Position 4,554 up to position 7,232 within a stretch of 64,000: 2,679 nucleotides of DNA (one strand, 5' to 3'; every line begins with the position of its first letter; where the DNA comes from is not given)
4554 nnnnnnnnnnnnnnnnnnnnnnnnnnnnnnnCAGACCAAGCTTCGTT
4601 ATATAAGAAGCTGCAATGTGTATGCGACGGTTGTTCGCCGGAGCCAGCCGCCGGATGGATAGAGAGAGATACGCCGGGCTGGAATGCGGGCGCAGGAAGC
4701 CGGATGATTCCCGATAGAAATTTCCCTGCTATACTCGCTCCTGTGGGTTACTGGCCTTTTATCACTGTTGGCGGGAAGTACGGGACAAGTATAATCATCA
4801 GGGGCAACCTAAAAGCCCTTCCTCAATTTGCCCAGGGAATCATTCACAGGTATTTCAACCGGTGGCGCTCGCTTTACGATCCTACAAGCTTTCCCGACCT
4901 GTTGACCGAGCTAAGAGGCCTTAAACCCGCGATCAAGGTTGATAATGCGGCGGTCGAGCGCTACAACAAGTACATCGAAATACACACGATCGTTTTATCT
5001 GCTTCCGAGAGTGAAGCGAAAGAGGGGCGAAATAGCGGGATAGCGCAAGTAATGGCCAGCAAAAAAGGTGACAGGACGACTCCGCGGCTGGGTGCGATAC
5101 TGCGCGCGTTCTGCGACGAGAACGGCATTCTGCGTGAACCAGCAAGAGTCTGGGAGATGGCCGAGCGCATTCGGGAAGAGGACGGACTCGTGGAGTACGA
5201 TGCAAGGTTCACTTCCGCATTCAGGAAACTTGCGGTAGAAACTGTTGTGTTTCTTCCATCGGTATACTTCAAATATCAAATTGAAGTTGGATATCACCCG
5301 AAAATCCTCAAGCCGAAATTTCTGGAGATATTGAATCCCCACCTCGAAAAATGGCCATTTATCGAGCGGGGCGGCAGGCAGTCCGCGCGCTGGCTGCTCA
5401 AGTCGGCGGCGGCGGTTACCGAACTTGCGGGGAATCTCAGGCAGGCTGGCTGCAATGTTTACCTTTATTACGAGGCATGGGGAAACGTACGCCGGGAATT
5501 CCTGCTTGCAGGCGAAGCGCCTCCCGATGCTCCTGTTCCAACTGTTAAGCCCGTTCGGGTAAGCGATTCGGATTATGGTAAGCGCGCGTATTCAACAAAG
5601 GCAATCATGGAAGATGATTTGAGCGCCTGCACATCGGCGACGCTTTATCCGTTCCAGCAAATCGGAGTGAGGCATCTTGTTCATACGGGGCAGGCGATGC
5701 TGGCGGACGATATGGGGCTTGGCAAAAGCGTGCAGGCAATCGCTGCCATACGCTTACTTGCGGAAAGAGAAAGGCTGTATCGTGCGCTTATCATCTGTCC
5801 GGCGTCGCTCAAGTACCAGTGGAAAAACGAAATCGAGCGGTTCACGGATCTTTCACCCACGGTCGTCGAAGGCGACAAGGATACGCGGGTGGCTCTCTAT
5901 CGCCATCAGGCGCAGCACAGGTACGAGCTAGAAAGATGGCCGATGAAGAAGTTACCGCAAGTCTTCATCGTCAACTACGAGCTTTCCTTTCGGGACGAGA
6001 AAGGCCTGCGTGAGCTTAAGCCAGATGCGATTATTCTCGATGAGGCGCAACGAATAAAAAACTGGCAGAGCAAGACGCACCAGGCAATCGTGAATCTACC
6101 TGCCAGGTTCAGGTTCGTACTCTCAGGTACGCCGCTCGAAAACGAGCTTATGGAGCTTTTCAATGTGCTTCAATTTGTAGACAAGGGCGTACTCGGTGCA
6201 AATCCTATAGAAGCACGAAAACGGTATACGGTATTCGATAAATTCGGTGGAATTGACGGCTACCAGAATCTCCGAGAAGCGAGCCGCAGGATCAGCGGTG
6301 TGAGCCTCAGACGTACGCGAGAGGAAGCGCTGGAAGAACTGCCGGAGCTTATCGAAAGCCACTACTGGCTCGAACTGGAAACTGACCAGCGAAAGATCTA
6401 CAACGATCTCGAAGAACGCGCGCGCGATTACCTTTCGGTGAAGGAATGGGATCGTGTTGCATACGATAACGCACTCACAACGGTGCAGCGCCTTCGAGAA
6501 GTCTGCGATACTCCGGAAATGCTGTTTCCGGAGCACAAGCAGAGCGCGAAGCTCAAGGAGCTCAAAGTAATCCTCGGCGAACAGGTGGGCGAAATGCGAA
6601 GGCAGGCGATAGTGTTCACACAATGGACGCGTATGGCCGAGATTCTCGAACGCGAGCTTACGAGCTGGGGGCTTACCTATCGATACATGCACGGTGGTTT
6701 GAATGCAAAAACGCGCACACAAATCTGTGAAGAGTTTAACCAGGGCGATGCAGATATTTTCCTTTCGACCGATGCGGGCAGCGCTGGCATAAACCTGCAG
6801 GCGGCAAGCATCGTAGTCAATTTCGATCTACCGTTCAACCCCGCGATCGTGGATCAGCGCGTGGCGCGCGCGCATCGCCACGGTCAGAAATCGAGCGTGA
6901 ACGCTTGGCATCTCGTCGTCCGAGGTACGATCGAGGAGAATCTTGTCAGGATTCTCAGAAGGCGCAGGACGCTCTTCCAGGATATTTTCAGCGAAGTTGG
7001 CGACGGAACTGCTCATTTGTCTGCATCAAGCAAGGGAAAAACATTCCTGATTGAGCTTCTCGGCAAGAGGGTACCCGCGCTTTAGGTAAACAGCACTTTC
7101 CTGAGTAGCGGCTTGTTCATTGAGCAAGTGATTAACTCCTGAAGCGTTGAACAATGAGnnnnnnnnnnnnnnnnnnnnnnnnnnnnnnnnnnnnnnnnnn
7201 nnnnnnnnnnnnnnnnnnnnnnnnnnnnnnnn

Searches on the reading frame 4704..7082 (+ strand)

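Call 52: search_protein_families(library=pfam, proteins=[window:4704-7082:+], max_evalue=0.00001)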
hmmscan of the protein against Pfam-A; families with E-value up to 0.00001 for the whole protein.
window:4704-7082:+ (793 aa): 4 families
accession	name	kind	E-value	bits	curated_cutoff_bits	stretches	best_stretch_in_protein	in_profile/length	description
PF00176.29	SNF2-rel_dom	-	2.2e-43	148.9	24.9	1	318-606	2-290/290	SNF2-related domain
PF00271.37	Helicase_C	-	1.6e-25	89.9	23.5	1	618-727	4-110/110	Helicase conserved C-terminal domain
PF04851.21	ResIII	-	1.5e-07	31.9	22.5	1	328-477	23-162/164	Type III restriction enzyme, res subunit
PF00270.35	DEAD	-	3e-06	27.5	26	1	316-478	2-161/167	DEAD/DEAH box helicase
